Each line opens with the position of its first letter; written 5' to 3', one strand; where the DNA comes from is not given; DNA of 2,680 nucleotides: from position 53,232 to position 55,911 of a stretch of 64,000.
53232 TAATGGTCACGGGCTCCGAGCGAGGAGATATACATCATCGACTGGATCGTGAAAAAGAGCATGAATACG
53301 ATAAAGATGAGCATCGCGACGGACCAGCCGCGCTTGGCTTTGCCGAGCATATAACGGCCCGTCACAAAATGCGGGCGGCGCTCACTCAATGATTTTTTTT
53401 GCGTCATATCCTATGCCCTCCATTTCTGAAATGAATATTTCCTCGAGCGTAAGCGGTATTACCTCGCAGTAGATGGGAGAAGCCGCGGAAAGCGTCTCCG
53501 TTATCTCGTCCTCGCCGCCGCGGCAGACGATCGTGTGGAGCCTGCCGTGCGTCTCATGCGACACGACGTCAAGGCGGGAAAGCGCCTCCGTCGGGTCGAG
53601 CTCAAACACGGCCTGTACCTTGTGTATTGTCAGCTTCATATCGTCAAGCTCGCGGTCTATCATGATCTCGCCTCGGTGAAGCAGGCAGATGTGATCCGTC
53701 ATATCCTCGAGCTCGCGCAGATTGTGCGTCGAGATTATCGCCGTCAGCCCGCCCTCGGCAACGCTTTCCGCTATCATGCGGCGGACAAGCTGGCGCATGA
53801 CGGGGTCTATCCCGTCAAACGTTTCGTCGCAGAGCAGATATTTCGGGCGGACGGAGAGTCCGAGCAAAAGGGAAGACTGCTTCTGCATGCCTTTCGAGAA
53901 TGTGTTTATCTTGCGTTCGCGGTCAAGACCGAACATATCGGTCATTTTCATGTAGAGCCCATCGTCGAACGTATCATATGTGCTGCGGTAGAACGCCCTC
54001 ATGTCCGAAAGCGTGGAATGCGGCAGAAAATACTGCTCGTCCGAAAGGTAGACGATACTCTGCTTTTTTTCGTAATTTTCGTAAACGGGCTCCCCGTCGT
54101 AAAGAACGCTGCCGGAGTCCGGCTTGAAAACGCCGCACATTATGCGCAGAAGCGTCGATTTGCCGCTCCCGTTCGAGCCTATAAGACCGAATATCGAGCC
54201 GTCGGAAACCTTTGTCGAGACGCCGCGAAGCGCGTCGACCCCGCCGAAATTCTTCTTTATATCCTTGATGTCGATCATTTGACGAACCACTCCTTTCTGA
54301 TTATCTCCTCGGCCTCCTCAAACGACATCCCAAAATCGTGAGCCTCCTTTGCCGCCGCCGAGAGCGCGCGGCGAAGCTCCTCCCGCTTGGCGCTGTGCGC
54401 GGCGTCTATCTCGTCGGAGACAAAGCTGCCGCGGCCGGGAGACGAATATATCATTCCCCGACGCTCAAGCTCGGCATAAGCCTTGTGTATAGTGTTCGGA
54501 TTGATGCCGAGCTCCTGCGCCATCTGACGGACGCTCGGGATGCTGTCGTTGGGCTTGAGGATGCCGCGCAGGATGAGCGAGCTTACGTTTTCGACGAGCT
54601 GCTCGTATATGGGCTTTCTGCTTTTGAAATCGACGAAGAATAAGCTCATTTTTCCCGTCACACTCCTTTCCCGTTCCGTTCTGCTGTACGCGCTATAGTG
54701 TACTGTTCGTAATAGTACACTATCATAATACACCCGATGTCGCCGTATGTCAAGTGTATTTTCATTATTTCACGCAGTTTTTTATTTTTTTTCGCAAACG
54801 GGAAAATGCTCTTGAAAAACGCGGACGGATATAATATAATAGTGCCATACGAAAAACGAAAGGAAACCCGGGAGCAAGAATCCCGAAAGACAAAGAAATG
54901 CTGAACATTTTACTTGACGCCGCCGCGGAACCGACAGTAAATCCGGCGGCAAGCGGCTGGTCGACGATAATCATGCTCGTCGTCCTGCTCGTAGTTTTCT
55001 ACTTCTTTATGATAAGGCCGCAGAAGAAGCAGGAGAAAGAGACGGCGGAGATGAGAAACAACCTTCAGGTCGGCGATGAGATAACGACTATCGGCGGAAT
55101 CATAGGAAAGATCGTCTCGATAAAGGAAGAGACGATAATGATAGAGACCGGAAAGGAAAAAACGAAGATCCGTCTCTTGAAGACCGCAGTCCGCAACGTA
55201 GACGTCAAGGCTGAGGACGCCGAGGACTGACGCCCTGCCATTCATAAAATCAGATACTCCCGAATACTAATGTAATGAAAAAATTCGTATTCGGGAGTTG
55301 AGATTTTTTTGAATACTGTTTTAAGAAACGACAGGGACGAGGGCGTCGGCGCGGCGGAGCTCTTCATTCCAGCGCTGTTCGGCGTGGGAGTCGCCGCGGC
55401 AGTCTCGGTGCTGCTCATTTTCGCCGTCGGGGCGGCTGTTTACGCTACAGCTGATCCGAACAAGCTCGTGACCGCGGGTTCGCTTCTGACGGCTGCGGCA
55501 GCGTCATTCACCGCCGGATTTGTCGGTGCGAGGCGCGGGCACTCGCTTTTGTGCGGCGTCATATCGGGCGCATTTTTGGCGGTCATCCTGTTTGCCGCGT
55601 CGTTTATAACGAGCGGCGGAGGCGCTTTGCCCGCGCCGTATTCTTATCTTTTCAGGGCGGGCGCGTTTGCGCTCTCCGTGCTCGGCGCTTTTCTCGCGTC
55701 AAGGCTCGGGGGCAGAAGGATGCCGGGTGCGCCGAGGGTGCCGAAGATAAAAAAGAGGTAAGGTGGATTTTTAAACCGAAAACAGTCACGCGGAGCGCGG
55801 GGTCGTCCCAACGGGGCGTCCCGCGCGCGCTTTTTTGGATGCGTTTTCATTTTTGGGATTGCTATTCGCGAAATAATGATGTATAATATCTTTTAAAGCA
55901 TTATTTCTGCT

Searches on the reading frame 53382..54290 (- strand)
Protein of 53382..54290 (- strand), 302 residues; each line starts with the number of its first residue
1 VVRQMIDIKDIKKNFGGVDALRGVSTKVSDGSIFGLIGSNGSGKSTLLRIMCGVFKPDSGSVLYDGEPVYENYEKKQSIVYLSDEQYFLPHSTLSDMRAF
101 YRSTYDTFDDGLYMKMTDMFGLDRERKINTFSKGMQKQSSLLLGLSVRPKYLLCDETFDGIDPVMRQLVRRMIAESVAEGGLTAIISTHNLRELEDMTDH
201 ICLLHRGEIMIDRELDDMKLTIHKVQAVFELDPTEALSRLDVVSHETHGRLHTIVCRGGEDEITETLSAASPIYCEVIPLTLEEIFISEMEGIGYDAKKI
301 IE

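Call 48: search_protein_families(library=pfam, proteins=[window:53382-54290:-], max_evalue=0.001)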
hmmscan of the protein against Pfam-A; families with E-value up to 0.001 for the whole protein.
window:53382-54290:- (302 aa): 2 families
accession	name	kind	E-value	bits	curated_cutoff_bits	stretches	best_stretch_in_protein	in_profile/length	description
PF00005.33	ABC_tran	-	1.2e-22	81.4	25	1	21-158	1-136/137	ABC transporter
PF13304.12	AAA_21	-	1e-09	39.3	27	0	33-51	1-19/304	AAA domain, putative AbiEii toxin, Type IV TA system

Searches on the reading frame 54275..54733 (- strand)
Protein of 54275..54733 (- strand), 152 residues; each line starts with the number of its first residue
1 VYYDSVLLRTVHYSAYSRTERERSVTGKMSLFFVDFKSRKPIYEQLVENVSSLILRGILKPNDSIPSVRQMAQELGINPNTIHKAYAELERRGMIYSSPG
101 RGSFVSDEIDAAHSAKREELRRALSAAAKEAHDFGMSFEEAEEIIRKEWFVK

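Call 47: search_protein_families(library=pfam, proteins=[window:54275-54733:-], max_evalue=0.001)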
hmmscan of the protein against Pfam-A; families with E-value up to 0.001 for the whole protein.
window:54275-54733:- (152 aa): 7 families
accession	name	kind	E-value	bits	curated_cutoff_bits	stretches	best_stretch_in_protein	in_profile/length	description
PF00392.27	GntR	-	1.7e-15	56.8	27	1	43-105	2-64/64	Bacterial regulatory proteins, gntR family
PF01726.22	LexA_DNA_bind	-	9.5e-07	29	23.7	1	58-101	18-62/65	LexA DNA binding domain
PF02082.26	Rrf2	-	4.1e-05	24.2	30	1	60-102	18-60/132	Iron-dependent Transcriptional regulator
PF13730.12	HTH_36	-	0.00019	21.6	25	1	66-94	26-54/55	Helix-turn-helix domain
PF08279.18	HTH_11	-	0.00037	20.8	25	1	67-102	17-53/55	HTH domain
PF08784.17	RPA_C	-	0.00081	20.5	22.6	0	67-97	71-101/106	Replication protein A C terminal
PF13412.12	HTH_24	-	0.00097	19.1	21.9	0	67-95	19-47/48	Winged helix-turn-helix DNA-binding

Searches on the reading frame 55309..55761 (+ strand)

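Call 47: search_protein_families(library=pfam, proteins=[window:55309-55761:+], max_evalue=0.001)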
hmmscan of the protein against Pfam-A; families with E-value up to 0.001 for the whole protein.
window:55309-55761:+ (150 aa): 1 family
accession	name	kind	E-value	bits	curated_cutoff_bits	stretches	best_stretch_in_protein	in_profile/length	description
PF12670.12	DUF3792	-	2e-07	31.6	31.3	1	20-129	3-114/115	Protein of unknown function (DUF3792)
